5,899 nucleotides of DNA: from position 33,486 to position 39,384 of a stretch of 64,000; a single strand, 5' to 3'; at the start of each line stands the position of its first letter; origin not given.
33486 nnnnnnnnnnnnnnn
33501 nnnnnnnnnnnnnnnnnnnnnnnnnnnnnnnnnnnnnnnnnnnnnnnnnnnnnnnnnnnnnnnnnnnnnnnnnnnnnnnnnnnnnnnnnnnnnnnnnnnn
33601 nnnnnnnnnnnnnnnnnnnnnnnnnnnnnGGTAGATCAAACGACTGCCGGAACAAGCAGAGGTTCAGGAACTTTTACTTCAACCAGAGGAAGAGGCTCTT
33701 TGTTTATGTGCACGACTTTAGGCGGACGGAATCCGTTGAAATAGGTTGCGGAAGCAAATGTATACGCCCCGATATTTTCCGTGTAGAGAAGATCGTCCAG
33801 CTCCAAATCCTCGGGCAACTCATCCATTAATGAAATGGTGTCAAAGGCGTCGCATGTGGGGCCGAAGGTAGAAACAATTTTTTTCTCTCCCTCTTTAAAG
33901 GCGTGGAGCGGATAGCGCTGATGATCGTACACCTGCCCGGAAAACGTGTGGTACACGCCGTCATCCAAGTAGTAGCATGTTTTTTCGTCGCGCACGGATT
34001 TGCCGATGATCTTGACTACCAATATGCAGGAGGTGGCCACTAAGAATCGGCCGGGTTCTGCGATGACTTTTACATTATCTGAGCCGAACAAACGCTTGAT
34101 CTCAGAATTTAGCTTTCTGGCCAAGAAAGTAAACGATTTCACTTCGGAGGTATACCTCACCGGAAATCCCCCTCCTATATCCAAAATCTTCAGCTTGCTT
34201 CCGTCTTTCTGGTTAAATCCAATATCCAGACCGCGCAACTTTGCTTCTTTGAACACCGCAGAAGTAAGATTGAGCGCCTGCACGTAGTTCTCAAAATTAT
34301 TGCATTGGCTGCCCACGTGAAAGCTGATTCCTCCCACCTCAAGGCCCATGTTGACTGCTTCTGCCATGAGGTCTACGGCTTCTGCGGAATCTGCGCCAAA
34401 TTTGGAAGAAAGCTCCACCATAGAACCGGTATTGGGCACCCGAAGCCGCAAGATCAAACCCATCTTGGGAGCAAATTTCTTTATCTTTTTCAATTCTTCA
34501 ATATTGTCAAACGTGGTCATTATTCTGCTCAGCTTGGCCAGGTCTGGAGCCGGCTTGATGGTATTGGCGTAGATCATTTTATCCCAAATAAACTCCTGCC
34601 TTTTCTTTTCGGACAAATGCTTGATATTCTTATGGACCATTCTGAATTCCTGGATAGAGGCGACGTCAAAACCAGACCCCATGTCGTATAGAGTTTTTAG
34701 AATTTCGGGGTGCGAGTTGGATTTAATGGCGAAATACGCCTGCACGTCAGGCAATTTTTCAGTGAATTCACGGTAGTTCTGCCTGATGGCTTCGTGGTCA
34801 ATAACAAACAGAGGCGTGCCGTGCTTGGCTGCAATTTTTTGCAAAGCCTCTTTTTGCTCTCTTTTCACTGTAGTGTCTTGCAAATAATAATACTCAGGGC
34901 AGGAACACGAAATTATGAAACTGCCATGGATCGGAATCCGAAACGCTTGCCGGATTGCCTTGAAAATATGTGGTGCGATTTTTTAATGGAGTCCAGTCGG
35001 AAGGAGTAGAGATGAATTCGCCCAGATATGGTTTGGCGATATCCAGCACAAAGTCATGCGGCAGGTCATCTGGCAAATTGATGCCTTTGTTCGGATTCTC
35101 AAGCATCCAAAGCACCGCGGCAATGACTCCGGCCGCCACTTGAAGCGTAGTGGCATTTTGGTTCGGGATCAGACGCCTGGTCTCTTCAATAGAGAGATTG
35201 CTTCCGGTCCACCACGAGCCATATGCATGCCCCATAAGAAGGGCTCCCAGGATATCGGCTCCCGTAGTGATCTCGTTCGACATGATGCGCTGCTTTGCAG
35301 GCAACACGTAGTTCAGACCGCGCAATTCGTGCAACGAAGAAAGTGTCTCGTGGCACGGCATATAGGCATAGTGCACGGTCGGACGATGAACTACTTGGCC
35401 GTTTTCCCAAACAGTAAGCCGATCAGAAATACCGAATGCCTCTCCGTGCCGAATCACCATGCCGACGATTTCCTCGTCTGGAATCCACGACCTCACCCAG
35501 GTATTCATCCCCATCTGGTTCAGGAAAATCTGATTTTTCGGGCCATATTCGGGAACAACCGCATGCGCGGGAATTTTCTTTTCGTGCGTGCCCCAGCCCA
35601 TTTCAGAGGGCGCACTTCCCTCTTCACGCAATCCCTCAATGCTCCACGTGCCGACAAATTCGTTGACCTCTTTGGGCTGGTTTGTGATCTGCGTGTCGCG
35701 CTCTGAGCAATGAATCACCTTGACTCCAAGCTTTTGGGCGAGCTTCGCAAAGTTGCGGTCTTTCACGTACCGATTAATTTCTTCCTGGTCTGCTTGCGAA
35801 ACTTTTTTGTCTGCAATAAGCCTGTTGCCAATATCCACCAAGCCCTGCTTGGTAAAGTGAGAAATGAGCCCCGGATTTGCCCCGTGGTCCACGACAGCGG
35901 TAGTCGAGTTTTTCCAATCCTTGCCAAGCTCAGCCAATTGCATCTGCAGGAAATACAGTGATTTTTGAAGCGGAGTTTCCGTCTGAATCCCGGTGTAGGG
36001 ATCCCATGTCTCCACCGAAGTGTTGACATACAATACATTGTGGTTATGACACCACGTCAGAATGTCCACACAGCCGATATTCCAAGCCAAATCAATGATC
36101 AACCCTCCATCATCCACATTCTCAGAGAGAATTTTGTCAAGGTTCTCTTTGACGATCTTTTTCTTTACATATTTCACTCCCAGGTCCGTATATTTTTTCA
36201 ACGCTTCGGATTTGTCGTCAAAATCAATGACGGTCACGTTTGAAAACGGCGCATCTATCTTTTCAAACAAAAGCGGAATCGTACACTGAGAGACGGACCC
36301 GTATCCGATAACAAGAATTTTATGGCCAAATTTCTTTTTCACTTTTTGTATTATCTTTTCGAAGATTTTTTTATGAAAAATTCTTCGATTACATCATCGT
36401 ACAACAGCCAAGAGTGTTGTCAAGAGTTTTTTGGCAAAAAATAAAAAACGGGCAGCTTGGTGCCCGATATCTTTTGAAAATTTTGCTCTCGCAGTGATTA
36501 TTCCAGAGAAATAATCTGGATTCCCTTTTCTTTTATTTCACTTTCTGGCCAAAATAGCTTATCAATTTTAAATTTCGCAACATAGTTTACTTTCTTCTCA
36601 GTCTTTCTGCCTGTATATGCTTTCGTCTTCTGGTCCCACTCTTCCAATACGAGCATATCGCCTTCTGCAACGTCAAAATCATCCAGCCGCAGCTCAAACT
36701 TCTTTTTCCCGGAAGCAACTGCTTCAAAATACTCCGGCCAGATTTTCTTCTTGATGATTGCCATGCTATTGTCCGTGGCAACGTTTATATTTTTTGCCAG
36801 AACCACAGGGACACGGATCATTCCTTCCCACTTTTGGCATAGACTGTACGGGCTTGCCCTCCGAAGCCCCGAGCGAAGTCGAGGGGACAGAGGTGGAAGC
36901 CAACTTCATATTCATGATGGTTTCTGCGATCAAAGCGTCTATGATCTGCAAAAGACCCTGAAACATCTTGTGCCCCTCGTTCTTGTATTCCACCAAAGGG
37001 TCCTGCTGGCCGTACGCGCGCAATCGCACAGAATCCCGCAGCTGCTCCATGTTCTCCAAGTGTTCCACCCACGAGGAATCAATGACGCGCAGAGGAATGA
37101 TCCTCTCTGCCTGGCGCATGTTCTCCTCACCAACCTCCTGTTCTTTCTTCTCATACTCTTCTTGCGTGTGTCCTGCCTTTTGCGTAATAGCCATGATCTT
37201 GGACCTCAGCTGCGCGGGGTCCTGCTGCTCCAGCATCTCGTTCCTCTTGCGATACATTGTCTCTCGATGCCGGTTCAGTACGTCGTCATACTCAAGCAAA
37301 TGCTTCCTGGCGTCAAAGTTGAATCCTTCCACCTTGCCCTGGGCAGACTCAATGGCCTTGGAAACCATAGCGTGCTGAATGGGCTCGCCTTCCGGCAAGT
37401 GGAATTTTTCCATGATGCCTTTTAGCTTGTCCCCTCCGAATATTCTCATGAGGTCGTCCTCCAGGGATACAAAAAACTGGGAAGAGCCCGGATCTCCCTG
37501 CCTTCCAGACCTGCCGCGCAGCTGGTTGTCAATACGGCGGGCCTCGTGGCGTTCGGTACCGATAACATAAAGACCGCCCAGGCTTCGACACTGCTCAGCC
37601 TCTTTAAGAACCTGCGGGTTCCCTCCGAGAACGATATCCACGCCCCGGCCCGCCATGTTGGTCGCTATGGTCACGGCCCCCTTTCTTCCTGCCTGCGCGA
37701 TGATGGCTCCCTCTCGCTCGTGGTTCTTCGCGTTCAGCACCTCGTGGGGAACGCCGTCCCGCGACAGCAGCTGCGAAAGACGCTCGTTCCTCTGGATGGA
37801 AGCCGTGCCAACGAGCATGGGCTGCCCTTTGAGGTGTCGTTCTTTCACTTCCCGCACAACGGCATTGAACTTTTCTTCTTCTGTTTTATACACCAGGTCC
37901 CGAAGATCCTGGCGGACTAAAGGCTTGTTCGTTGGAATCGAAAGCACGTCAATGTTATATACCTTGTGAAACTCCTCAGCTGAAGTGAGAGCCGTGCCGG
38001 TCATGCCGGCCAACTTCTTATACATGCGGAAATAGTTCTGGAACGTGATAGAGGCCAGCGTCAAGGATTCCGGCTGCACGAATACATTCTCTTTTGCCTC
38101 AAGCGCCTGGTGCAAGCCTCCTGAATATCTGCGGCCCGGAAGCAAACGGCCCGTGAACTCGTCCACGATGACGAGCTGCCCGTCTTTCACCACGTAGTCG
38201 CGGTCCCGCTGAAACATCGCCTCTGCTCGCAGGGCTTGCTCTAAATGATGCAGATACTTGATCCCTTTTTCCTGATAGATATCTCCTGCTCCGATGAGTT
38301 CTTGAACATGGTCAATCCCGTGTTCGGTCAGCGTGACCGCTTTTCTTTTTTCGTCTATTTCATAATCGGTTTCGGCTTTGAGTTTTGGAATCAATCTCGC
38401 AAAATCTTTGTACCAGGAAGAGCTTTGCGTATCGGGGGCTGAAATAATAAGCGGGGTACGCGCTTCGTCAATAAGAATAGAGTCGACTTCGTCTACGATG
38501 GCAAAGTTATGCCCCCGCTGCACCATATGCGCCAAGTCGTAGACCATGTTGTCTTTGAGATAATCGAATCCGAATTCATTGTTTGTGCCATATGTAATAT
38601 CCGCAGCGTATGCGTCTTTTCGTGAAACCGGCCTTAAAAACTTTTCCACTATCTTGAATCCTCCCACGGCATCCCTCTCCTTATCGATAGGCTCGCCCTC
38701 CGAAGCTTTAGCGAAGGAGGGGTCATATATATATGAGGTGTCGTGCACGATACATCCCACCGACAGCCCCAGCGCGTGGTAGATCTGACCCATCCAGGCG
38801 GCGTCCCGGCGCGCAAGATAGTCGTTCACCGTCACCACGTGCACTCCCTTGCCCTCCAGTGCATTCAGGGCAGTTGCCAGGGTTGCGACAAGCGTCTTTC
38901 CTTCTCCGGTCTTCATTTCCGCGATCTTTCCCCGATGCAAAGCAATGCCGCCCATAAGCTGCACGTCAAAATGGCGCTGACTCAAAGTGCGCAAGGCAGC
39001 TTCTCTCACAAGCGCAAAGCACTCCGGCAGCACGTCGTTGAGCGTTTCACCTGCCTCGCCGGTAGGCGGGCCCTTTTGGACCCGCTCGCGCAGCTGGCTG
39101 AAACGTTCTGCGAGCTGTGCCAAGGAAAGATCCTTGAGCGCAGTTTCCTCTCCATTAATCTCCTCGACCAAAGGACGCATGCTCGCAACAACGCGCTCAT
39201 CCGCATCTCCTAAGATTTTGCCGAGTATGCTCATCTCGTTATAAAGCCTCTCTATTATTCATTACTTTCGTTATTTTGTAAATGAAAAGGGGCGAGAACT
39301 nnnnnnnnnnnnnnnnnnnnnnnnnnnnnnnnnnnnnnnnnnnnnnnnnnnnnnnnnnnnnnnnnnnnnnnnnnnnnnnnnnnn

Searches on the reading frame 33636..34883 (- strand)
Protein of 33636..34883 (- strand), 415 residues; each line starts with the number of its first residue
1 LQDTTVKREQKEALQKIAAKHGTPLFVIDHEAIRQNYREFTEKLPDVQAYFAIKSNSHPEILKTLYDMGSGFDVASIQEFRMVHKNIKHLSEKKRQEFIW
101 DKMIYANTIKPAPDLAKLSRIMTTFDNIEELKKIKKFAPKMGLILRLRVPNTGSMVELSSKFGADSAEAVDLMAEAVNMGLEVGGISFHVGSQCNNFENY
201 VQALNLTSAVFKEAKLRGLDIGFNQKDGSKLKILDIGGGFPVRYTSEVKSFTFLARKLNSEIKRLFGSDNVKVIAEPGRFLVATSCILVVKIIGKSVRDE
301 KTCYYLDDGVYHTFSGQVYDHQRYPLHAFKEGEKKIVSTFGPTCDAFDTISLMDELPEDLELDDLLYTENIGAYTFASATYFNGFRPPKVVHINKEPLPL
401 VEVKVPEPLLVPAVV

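Call 80: search_protein_families(library=pfam, proteins=[window:33636-34883:-], max_evalue=0.001)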
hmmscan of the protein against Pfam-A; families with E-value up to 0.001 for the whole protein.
window:33636-34883:- (415 aa): 3 families
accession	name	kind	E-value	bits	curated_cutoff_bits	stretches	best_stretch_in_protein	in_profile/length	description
PF02784.22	Orn_Arg_deC_N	-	2.5e-48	165.1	23.4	1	32-283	3-247/247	Pyridoxal-dependent decarboxylase, pyridoxal binding domain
PF00278.28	Orn_DAP_Arg_deC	-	5.2e-16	59.1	23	1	192-372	5-95/95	Pyridoxal-dependent decarboxylase, C-terminal sheet domain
PF01168.26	Ala_racemase_N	-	3.7e-06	27.2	24.1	1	28-205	1-170/220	Alanine racemase, N-terminal domain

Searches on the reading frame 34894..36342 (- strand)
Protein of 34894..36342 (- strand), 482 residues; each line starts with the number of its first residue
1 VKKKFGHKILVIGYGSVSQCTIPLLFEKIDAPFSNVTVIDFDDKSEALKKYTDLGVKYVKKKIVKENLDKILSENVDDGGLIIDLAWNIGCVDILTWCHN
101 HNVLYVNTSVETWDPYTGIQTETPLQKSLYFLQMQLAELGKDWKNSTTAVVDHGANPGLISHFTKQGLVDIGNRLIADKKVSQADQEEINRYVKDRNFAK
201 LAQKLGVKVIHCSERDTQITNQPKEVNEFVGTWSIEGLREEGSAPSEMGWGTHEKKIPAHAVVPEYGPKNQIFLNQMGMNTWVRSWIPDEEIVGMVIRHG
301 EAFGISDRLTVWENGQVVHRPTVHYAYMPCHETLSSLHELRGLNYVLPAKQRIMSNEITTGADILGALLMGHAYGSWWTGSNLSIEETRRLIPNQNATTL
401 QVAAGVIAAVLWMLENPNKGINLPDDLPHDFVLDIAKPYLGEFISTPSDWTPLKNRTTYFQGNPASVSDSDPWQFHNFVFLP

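Call 80: search_protein_families(library=pfam, proteins=[window:34894-36342:-], max_evalue=0.001)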
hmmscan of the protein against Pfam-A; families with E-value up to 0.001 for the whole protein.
window:34894-36342:- (482 aa): 2 families
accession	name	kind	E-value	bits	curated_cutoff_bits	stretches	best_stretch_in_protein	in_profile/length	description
PF16653.10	Sacchrp_dh_C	-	9e-29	101.8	31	1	154-443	1-260/265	Saccharopine dehydrogenase C-terminal domain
PF03435.24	Sacchrp_dh_NADP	-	3.7e-25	89.2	25.1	1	9-150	1-129/129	Saccharopine dehydrogenase NADP binding domain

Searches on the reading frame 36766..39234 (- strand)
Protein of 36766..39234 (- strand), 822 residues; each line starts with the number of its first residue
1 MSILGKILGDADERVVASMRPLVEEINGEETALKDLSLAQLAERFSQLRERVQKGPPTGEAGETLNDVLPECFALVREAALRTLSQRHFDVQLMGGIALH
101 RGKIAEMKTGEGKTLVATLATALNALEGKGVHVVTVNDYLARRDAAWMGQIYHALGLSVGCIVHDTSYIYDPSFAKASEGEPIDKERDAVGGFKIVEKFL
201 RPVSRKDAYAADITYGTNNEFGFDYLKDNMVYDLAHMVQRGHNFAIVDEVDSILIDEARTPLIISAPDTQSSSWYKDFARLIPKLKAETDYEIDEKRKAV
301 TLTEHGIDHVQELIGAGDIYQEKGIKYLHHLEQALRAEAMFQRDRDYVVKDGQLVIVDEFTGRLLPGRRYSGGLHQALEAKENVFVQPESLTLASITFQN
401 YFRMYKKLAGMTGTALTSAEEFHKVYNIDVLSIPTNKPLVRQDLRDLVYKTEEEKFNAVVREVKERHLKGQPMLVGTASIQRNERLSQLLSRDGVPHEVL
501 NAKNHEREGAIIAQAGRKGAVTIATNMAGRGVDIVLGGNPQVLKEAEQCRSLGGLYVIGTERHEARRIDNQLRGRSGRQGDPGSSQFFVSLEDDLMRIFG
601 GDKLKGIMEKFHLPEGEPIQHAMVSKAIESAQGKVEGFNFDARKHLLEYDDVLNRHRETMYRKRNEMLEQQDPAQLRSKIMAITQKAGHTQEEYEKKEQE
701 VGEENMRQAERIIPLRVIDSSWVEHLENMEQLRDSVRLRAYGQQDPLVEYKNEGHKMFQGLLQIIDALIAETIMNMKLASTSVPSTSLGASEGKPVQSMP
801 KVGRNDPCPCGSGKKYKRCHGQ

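Call 61: search_protein_families(library=pfam, proteins=[window:36766-39234:-], max_evalue=0.00001)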
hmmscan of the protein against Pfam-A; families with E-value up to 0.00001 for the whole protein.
window:36766-39234:- (822 aa): 5 families
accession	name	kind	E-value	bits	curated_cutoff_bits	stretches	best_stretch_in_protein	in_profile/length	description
PF07517.20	SecA_DEAD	-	9.4e-120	399.7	24.6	1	6-423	3-290/290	SecA DEAD-like domain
PF21090.3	P-loop_SecA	-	7.3e-81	271.1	27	2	438-546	1-109/205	SecA P-loop domain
PF07516.18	SecA_SW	-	5.3e-50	170.7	26.7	2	690-776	115-199/200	SecA Wing and Scaffold domain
PF01043.26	SecA_PP_bind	-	1.8e-40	138.4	23.5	1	271-379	2-110/110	SecA preprotein cross-linking domain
PF02810.21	SEC-C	-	2.4e-10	40.5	20.4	1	804-821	1-18/19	SEC-C motif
